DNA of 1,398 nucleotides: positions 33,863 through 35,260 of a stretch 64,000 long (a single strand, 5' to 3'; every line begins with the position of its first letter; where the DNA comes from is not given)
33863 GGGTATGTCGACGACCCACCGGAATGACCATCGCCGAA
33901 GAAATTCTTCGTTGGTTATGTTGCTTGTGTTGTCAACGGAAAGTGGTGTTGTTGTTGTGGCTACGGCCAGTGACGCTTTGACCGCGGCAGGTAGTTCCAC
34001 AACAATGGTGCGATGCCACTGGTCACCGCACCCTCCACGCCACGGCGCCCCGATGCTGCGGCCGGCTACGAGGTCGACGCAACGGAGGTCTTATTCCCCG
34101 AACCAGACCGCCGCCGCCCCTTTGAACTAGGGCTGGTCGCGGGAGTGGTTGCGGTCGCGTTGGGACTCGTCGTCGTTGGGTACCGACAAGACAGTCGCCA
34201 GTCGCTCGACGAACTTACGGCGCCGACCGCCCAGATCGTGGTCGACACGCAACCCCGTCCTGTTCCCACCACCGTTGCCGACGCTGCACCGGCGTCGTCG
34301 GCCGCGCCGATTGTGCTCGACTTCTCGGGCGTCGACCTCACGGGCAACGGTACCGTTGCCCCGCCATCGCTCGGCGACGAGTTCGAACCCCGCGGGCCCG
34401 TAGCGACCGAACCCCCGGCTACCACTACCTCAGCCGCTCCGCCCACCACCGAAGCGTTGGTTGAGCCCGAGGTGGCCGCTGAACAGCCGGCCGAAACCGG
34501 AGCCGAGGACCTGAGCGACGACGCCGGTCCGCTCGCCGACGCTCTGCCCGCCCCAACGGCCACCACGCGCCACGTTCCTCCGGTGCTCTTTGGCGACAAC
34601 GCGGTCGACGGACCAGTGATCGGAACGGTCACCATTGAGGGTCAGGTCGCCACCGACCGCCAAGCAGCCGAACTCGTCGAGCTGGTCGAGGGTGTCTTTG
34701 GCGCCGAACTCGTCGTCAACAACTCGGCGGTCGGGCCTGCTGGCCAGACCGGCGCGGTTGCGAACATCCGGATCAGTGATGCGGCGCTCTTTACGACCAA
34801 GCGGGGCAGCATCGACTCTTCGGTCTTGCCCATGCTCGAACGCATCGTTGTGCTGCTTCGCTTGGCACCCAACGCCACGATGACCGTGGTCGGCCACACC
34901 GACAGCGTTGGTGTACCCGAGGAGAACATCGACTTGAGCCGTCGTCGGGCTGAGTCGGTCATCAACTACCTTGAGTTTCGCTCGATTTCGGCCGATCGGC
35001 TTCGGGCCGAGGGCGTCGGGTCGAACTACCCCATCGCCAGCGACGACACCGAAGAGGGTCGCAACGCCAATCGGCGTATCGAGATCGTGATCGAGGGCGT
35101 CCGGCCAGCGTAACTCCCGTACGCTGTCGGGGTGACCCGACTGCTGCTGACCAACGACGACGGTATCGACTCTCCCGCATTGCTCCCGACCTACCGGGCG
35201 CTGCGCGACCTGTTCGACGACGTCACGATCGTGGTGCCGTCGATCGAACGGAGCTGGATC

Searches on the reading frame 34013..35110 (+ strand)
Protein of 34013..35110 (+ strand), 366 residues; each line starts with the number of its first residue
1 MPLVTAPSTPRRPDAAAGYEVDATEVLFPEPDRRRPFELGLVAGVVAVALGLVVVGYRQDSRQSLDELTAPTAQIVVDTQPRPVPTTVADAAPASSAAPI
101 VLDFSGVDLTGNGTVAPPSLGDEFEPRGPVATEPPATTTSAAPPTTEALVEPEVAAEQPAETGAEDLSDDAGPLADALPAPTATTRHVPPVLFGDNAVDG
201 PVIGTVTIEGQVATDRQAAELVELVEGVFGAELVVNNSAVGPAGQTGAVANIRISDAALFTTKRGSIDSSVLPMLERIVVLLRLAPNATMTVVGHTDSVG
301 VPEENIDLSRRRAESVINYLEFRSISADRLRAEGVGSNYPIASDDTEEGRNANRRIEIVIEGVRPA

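Call 60: search_protein_families(library=pfam, proteins=[window:34013-35110:+], max_evalue=0.00001)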
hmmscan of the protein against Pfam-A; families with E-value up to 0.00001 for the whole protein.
window:34013-35110:+ (366 aa): 1 family
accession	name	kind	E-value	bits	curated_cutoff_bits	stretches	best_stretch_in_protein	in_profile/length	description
PF00691.25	OmpA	-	5.7e-16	59.1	27.2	1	263-354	5-98/98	OmpA family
